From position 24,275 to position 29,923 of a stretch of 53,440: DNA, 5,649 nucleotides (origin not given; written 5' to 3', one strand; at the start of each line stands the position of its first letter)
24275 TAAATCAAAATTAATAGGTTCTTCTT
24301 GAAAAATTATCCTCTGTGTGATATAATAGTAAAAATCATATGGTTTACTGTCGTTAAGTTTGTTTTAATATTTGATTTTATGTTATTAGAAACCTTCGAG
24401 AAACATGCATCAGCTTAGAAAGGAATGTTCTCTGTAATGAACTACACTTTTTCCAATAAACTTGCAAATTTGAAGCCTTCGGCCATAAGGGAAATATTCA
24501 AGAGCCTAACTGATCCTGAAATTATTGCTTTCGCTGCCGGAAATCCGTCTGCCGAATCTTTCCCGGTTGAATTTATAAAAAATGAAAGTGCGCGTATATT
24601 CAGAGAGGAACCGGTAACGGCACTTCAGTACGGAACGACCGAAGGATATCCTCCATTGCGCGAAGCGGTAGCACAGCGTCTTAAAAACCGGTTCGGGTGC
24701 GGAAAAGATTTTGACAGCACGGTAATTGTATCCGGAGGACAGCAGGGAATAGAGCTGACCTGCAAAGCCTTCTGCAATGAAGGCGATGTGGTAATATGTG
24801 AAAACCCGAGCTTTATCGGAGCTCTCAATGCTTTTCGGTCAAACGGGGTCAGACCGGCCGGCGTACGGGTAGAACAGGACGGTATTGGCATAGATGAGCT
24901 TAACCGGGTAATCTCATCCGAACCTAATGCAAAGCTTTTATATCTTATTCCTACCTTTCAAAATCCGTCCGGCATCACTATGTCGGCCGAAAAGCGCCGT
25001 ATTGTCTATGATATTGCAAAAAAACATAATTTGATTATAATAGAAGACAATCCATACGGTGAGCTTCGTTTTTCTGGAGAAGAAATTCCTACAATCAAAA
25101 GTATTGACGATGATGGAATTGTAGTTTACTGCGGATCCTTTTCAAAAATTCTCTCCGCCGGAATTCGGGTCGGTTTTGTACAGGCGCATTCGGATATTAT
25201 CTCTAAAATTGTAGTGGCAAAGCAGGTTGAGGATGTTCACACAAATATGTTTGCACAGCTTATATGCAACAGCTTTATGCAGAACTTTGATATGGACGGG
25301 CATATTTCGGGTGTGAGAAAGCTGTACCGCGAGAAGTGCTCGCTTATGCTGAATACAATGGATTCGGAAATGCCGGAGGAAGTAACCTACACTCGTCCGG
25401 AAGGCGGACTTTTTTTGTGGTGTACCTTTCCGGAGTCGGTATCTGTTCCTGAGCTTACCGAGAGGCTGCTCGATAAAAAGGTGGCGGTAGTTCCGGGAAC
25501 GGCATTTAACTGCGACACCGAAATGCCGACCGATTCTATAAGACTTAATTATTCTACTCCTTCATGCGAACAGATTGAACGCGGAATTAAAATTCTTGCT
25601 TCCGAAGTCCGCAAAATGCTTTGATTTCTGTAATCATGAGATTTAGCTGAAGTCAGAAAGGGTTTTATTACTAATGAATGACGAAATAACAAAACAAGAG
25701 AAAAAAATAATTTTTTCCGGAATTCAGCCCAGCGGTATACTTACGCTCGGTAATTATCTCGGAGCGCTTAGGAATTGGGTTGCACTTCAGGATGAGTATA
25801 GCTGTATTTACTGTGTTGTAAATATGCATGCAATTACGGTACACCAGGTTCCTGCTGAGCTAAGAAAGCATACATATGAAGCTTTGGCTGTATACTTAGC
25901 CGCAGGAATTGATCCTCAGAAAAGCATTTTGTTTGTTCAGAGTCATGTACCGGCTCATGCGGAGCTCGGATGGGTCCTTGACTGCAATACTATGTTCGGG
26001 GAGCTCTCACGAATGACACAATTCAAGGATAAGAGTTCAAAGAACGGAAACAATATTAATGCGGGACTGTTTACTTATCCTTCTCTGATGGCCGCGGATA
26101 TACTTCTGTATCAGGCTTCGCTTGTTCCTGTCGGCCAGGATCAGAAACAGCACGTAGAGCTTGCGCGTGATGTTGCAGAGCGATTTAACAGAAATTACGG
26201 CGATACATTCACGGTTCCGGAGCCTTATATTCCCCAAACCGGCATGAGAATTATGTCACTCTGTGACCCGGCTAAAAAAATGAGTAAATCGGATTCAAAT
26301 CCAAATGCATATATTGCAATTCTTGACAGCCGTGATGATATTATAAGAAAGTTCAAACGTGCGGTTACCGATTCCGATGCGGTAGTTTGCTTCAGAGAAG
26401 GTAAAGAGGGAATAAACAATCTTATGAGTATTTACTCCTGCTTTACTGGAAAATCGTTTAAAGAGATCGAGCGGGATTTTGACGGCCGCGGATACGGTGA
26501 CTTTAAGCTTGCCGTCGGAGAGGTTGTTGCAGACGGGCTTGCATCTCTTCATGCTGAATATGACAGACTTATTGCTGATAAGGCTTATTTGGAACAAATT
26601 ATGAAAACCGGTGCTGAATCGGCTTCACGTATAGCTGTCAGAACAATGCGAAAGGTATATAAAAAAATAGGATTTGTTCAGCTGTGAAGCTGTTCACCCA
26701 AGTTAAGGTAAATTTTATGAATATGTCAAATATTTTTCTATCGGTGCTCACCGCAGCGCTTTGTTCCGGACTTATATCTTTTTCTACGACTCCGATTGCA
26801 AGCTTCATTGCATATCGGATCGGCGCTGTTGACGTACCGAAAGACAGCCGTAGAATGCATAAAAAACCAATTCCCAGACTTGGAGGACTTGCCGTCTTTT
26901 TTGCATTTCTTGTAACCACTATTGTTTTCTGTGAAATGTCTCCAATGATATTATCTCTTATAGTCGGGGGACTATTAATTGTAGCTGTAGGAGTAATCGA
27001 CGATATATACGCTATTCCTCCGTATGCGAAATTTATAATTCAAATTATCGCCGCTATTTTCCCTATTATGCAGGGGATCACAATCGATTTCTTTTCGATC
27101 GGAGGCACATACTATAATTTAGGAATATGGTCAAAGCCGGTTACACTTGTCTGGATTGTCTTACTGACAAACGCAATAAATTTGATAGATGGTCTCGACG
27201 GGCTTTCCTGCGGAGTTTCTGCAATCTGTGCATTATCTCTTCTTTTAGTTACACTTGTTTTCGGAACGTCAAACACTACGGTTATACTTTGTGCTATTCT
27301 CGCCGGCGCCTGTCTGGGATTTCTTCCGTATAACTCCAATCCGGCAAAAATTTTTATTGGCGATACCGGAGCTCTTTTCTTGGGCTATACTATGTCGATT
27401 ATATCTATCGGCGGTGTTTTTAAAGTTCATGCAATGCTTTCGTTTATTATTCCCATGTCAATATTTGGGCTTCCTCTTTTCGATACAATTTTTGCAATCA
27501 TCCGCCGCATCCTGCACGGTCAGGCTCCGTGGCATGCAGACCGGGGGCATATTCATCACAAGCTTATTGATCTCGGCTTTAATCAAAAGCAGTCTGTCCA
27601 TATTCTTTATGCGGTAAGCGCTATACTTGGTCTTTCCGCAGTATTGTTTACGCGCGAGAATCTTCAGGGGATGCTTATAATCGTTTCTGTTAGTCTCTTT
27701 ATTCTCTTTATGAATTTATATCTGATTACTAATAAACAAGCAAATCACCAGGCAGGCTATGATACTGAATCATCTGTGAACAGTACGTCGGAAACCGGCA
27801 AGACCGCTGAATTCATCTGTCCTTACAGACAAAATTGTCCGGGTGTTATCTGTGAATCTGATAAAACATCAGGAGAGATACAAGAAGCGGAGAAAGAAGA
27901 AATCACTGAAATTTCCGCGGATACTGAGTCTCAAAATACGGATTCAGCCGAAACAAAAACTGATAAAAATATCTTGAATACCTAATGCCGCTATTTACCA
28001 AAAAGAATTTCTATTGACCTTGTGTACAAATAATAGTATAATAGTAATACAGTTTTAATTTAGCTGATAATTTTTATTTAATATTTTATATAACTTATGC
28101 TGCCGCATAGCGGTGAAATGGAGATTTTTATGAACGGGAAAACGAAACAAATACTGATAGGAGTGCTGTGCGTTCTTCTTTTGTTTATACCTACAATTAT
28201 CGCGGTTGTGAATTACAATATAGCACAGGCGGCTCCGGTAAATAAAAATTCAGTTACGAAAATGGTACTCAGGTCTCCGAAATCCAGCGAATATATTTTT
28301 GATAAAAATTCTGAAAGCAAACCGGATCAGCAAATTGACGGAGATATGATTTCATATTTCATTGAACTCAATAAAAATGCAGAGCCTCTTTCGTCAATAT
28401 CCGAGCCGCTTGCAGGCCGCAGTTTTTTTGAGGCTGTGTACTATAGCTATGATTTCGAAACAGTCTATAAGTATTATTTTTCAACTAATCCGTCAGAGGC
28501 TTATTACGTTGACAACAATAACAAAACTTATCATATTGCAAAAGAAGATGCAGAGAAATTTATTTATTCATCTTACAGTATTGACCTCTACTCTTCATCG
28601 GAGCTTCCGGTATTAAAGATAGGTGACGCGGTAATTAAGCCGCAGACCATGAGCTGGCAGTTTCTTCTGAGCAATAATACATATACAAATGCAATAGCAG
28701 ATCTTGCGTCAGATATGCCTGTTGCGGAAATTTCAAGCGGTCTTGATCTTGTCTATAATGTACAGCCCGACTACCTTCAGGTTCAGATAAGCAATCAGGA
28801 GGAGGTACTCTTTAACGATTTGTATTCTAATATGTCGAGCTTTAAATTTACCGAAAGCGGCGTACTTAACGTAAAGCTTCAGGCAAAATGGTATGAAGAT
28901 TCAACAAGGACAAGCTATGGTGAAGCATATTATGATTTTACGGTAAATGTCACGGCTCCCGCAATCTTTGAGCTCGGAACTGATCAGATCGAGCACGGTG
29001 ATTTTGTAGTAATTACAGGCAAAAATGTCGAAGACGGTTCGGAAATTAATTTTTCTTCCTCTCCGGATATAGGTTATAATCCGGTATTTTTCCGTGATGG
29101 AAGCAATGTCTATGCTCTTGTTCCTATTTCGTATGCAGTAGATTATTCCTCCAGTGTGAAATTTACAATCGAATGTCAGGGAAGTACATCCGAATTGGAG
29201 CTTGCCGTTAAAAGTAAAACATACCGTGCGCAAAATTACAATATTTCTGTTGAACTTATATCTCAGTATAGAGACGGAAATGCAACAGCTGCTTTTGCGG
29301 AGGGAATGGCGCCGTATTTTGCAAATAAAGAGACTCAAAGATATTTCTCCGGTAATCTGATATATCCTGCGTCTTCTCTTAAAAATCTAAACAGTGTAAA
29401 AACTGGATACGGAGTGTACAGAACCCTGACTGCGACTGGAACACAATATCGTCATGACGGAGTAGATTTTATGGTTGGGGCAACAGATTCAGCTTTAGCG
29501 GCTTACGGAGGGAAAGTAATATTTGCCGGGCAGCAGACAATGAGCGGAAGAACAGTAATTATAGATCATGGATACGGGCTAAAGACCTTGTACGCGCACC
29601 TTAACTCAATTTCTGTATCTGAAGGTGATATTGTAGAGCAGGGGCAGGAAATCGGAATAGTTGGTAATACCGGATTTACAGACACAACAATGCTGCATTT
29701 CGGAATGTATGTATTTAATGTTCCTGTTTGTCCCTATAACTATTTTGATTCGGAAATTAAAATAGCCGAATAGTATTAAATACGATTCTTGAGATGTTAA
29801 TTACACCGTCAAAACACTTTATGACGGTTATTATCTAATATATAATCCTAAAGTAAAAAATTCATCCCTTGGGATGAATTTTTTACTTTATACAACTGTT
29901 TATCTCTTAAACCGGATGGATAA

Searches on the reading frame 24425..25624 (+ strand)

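Call 39: search_protein_families(library=pfam, proteins=[window:24425-25624:+], max_evalue=0.00001)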
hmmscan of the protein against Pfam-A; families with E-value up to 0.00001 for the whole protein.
window:24425-25624:+ (399 aa): 2 families
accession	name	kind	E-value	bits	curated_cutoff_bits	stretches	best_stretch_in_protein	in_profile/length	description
PF00155.27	Aminotran_1_2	-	5e-36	125.1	19.7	1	32-389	2-359/361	Aminotransferase class I and II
PF12897.13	Asp_aminotransf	-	1.2e-15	57.7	27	1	121-396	125-410/421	Aspartate amino-transferase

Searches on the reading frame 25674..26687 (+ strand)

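Call 39: search_protein_families(library=pfam, proteins=[window:25674-26687:+], max_evalue=0.00001)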
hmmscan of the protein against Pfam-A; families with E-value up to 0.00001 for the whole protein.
window:25674-26687:+ (337 aa): 1 family
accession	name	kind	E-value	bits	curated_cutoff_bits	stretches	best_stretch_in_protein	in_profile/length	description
PF00579.31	tRNA-synt_1b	-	5.6e-77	259.4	21.1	1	8-285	3-287/292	tRNA synthetases class I (W and Y)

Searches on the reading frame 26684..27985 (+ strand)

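Call 39: search_protein_families(library=pfam, proteins=[window:26684-27985:+], max_evalue=0.00001)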
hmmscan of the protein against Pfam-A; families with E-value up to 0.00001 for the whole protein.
window:26684-27985:+ (433 aa): 1 family
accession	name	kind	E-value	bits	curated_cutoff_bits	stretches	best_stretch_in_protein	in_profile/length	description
PF00953.26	Glycos_transf_4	-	3.3e-36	125.1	27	1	90-242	2-157/160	Glycosyl transferase family 4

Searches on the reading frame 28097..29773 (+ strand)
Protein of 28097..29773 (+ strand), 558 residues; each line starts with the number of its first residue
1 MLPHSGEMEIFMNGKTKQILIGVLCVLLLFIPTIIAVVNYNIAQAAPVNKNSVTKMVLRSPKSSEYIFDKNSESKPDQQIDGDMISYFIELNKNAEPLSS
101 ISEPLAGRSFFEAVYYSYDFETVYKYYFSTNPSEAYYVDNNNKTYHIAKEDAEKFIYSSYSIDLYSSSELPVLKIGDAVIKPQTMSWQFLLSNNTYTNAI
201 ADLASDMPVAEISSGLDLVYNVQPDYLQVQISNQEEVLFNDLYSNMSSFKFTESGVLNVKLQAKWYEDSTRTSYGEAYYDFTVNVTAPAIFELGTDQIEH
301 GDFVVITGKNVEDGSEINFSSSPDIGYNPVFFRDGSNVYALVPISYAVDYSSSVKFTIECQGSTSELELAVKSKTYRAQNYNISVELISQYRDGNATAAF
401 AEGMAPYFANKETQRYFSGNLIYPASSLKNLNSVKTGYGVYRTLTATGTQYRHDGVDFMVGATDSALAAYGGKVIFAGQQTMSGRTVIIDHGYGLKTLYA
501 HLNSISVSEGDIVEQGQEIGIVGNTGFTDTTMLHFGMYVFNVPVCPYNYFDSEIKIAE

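Call 39: search_protein_families(library=pfam, proteins=[window:28097-29773:+], max_evalue=0.00001)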
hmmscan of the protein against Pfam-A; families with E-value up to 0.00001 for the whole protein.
window:28097-29773:+ (558 aa): 1 family
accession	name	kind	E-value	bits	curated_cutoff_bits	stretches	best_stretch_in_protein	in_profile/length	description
PF01551.29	Peptidase_M23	-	1.3e-25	89.9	28.7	1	452-544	2-94/96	Peptidase family M23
